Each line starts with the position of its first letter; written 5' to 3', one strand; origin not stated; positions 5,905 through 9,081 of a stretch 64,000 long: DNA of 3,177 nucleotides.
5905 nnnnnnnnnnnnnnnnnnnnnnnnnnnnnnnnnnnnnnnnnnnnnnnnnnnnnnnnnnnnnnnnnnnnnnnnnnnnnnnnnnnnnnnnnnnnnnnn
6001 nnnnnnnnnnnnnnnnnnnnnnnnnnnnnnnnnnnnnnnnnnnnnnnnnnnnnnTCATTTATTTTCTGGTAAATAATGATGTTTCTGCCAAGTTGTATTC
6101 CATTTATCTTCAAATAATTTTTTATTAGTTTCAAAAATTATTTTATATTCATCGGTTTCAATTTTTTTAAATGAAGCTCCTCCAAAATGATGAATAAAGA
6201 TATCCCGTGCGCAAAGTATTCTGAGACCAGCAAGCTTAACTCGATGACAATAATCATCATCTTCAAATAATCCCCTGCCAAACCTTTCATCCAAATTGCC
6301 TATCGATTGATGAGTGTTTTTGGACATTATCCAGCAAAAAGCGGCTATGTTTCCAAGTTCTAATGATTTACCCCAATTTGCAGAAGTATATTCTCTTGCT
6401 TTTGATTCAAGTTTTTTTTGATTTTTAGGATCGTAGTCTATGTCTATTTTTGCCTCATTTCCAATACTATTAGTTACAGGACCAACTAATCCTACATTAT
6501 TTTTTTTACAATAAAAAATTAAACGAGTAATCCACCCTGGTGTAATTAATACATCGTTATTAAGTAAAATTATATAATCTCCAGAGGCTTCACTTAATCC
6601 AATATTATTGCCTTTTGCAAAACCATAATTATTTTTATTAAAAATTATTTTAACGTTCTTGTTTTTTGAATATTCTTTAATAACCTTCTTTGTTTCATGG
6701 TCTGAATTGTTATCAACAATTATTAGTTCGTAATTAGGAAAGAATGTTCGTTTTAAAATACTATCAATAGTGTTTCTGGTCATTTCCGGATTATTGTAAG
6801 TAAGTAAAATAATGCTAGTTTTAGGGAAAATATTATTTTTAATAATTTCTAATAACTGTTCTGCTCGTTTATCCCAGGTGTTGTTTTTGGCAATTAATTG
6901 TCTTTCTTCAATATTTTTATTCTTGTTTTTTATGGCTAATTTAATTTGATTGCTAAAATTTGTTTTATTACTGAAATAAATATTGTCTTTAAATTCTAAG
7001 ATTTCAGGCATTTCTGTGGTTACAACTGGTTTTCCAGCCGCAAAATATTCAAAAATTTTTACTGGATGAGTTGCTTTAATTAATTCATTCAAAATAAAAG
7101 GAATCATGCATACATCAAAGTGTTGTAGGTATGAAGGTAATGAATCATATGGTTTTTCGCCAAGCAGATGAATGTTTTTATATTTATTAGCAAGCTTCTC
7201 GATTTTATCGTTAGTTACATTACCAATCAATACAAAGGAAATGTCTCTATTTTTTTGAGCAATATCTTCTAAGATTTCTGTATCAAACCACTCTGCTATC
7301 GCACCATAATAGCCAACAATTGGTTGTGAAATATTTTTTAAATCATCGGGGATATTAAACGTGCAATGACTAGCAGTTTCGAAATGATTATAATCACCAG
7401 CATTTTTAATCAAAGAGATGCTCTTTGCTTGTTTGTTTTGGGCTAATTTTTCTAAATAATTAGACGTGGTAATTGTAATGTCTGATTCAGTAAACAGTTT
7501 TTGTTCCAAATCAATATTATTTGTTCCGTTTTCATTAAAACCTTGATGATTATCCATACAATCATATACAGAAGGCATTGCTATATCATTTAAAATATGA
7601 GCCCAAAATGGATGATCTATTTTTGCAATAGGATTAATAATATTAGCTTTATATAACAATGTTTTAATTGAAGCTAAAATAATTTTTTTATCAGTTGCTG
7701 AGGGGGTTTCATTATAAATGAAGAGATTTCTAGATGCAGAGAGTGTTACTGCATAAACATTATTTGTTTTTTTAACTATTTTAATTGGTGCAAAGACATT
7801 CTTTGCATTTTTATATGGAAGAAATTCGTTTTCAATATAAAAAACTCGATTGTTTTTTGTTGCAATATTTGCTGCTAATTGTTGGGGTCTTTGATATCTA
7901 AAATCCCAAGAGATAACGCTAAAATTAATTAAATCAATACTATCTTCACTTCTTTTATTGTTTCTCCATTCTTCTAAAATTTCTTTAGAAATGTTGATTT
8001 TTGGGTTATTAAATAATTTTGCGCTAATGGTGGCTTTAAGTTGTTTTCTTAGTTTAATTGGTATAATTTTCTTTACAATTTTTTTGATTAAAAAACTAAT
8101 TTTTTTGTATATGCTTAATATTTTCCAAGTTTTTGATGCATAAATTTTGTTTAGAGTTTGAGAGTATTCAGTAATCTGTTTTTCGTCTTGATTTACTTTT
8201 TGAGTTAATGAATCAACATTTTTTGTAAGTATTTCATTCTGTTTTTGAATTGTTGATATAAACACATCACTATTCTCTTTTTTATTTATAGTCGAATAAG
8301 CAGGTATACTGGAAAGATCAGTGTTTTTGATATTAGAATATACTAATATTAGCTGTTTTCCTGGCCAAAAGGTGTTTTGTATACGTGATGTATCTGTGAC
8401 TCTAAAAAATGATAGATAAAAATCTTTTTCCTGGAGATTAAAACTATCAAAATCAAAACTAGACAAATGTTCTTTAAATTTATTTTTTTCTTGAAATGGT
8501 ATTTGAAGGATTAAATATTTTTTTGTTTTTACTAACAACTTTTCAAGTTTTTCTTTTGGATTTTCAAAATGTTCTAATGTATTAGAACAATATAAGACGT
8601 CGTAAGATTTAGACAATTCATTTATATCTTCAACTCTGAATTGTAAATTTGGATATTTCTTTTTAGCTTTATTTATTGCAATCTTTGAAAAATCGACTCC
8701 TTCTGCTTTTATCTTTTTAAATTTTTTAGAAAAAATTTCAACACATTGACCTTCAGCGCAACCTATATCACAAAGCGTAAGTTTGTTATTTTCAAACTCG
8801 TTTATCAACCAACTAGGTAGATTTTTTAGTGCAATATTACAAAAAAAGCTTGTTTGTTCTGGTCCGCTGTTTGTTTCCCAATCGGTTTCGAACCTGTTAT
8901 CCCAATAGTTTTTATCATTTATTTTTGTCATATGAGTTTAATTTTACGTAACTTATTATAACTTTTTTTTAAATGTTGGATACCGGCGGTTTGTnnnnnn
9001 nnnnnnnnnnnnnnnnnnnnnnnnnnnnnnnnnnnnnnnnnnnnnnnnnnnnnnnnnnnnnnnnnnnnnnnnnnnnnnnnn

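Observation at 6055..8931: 958-aa methyltransferase / coiled-coil / GT4 / GT2 fusion next to Wzm/Wzt: candidate WbdD/WbbB-like chain-terminating polymerase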

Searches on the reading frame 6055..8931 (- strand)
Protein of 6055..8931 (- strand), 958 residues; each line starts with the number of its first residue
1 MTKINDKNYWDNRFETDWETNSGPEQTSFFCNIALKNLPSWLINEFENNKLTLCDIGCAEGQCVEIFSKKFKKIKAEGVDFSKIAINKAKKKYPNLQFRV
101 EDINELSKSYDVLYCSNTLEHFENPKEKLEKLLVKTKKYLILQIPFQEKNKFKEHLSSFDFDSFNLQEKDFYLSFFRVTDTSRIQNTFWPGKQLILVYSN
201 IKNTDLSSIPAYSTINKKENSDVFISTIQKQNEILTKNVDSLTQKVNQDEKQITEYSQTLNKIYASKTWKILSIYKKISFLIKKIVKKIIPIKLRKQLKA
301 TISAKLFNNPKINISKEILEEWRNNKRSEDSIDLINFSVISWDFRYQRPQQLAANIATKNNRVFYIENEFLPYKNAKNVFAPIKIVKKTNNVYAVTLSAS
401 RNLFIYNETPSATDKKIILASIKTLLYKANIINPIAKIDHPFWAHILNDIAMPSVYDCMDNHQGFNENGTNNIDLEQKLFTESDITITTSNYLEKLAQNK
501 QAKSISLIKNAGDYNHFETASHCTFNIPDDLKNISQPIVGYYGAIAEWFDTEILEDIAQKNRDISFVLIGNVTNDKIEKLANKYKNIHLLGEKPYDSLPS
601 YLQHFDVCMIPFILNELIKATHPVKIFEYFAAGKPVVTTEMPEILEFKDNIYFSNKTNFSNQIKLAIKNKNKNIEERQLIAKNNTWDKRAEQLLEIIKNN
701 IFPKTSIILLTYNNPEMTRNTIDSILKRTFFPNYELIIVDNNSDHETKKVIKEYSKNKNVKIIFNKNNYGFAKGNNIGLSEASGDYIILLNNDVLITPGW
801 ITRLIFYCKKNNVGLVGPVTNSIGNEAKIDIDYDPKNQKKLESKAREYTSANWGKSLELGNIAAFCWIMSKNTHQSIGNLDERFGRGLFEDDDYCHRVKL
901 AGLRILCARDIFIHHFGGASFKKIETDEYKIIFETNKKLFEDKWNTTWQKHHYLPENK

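Call 5: search_protein_families(library=pfam, proteins=[window:6055-8931:-], max_evalue=0.01)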
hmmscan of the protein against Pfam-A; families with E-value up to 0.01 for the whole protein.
window:6055-8931:- (958 aa): 11 families
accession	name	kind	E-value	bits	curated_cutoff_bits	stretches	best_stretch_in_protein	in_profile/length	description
PF00535.33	Glycos_transf_2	-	3.4e-29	102.4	23.3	1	706-828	1-123/168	Glycosyl transferase family 2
PF13692.12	Glyco_trans_1_4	-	9.4e-13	49.1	27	1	547-663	18-136/142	Glycosyl transferases group 1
PF13847.12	Methyltransf_31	-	2.7e-12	47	27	1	49-141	3-108/145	Methyltransferase domain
PF13641.12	Glyco_tranf_2_3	-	2.1e-11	44.7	27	1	703-924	1-220/230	Glycosyltransferase like family 2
PF13489.12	Methyltransf_23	-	2.4e-11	44.1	27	1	48-145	21-119/164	Methyltransferase domain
PF13649.12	Methyltransf_25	-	6.4e-11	43.2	27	1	54-126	2-81/97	Methyltransferase domain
PF00534.26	Glycos_transf_1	-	1.6e-10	41.3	26.4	1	554-675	37-160/172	Glycosyl transferases group 1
PF08242.18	Methyltransf_12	-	6.9e-10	40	30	1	55-132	2-88/98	Methyltransferase domain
PF08241.18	Methyltransf_11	-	4.6e-09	37.2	21.2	1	55-131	2-82/95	Methyltransferase domain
PF13524.12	Glyco_trans_1_2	-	2.9e-07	31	25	1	553-695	5-144/144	Glycosyl transferase-like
PF07021.18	MetW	-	0.00068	19.8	21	1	53-141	17-107/193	Methionine biosynthesis protein MetW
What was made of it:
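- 8332..8931 (-): Residues 1-200: class I SAM-dependent methyltransferase module, the proposed chain-capping terminator. Pfam PF13847, PF13489 and PF13649 at residues 49-145 (call 5).
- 6838..7935 (-): Residues 333-698: GT-B fold glycosyltransferase module (Pfam GT1 clan, TuaH-like). Pfam PF13692, PF00534 and PF13524 (call 5).
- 6058..6837 (-): Residues 699-958: GT-A fold GT2 glycosyltransferase module. The stop codon is at 6055-6057. Pfam PF00535 at E 3e-29 (call 5).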

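Call 6: search_solved_structures(query=window:6055-8931:-, max_evalue=0.01, show_alignments=3)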
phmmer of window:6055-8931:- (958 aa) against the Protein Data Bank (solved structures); distinct sequences matched with E-value up to 0.01: 34.
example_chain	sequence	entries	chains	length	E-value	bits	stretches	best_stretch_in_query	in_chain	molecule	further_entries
2z87_A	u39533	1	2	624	1.6e-15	59.2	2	698-819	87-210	Chondroitin synthase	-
2z86_A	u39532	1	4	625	1.6e-15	59.2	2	698-819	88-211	Chondroitin synthase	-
5dly_A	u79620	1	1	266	3.1e-09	38.4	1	25-163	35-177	plantazolicin methyltransferase BamL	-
4kvz_A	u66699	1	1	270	3.2e-09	38.4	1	25-163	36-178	BamL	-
5dm0_A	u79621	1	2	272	3.3e-09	38.3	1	25-163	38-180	plantazolicin methyltransferase BamL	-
5dm2_A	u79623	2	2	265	3.8e-09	38.1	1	21-172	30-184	Methyltransferase domain family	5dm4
5dm1_A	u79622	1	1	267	3.9e-09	38.1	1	21-172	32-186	Methyltransferase domain family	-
4kwc_A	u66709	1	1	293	4.9e-09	37.8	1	22-172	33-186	BpumL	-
5hea_A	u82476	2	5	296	6.1e-09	37.5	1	706-856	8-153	Putative glycosyltransferase (GalT1)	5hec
6p61_A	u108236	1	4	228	1.1e-07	33.3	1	703-805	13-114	Glycosyltransferase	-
5tze_C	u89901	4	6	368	2e-07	32.4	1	704-797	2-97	Glycosyl transferase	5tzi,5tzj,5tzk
3bcv_A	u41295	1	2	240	3.5e-07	31.6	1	701-797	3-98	Putative glycosyltransferase protein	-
5mlz_A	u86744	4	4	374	7.6e-07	30.5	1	704-811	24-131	Dolichol monophosphate mannose synthase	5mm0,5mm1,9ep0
1h7l_A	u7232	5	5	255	4e-06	28.1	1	703-798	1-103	SPORE COAT POLYSACCHARIDE BIOSYNTHESIS PROTEIN SPSA | PROTEIN (SPORE COAT POLYSACCHARIDE BIOSYNTHESIS PROTEIN SPSA)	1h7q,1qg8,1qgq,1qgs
8vh7_A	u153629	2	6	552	2.6e-05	25.5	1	686-796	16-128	Heparosan synthase B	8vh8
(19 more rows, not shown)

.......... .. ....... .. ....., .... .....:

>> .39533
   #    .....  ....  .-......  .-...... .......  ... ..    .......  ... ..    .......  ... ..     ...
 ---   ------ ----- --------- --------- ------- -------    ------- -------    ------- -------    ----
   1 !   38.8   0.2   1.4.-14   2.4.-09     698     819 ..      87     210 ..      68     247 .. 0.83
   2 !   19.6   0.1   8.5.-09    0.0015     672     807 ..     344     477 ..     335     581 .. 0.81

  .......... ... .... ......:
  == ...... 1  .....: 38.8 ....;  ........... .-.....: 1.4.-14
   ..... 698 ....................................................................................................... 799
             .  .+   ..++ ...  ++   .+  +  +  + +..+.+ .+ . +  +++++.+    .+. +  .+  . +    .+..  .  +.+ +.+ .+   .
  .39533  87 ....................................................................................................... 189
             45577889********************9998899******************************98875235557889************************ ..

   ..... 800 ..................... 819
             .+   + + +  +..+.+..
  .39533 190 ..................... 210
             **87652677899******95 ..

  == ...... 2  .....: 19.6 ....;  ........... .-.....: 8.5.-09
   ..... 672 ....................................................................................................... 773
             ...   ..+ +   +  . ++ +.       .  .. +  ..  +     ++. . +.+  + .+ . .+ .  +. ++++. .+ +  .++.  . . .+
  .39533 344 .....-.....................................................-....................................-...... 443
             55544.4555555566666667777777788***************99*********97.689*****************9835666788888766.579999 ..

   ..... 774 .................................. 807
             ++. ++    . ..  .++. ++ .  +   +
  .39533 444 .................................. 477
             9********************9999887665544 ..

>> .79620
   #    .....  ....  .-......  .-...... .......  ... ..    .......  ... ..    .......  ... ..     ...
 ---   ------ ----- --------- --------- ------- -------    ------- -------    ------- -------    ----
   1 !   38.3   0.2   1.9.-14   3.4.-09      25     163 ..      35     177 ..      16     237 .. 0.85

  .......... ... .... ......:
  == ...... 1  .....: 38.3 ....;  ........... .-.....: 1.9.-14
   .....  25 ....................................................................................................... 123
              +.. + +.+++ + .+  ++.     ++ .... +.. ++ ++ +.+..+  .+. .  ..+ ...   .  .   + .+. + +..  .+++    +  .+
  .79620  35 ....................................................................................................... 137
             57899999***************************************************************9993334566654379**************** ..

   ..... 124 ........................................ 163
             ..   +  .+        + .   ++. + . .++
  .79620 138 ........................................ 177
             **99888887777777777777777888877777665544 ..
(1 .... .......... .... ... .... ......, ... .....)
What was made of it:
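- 6058..6837 (-): The chondroitin polymerase K4CP matched at E 1.6e-15 (call 6).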

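Call 7: search_protein_families(library=ncbifam, proteins=[window:6055-8931:-], max_evalue=0.001)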
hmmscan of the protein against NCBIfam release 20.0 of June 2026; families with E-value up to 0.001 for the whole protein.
window:6055-8931:- (958 aa): 30 families (the best 25 are shown)
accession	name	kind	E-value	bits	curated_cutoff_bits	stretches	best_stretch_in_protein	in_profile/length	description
NF047676.1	TeichurnBiosyTuaH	equivalog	1.3e-25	90.1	550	1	476-696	152-383/384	teichuronic acid biosynthesis protein TuaH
NF047683.1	TeichurnBiosyTuaG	equivalog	5.8e-17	62.2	400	1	703-813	6-116/252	teichuronic acid biosynthesis protein TuaG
NF050050.1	ProtGlycPglI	equivalog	1.1e-13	51.2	500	1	702-807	1-107/306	GalNAc(5)-diNAcBac-PP-undecaprenol beta-1,3-glucosyltransferase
NF038299.1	EPS_HpsN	equivalog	1.2e-13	50.7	425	1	703-949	1-258/317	hormogonium polysaccharide biosynthesis glycosyltransferase HpsN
NF041875.1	EPS_EpsD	equivalog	2e-13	50.5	370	1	706-915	2-206/325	exopolysaccharide biosynthesis glycosyltransferase EpsD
TIGR03937.1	PgaC_IcaA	equivalog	2.2e-13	50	422.3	1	695-805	37-147/407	poly-beta-1,6-N-acetyl-D-glucosamine synthase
NF053739.1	GlytfEpsEBac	equivalog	2.4e-13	49.7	450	1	703-798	1-97/265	glycosyltransferase EpsE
TIGR01556.1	rhamnosyltran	subfamily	8e-13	48.2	200.55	1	714-925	4-210/281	rhamnosyltransferase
NF007482.0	PRK10073.1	equivalog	3.7e-12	45.9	423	1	700-813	3-115/334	glycosyltransferase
NF041394.1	GtaseAglG_Halo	equivalog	1e-11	44.7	440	1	706-820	4-120/304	glucosyl-dolichyl phosphate glucuronosyltransferase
TIGR03965.1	mycofact_glyco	equivalog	1.2e-11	44.2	280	1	702-906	73-271/467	mycofactocin biosynthesis glycosyltransferase MftF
NF038302.1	EPS_HpsE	equivalog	4.1e-11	42.4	300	1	706-816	4-120/307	hormogonium polysaccharide biosynthesis glycosyltransferase HpsE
NF002463.0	PRK01683.1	equivalog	2.4e-09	37.2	297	1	50-145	32-131/258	trans-aconitate 2-methyltransferase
NF008300.0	PRK11088.1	equivalog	2.4e-08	33.8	303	1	41-106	77-145/272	23S rRNA (guanine(745)-N(1))-methyltransferase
TIGR02072.1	BioC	equivalog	3.6e-08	33.5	184.95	1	40-142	25-130/244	malonyl-ACP O-methyltransferase BioC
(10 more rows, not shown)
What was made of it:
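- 6838..7935 (-): NCBIfam TuaH matched at E 1e-25 but far below its cut-off (call 7).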
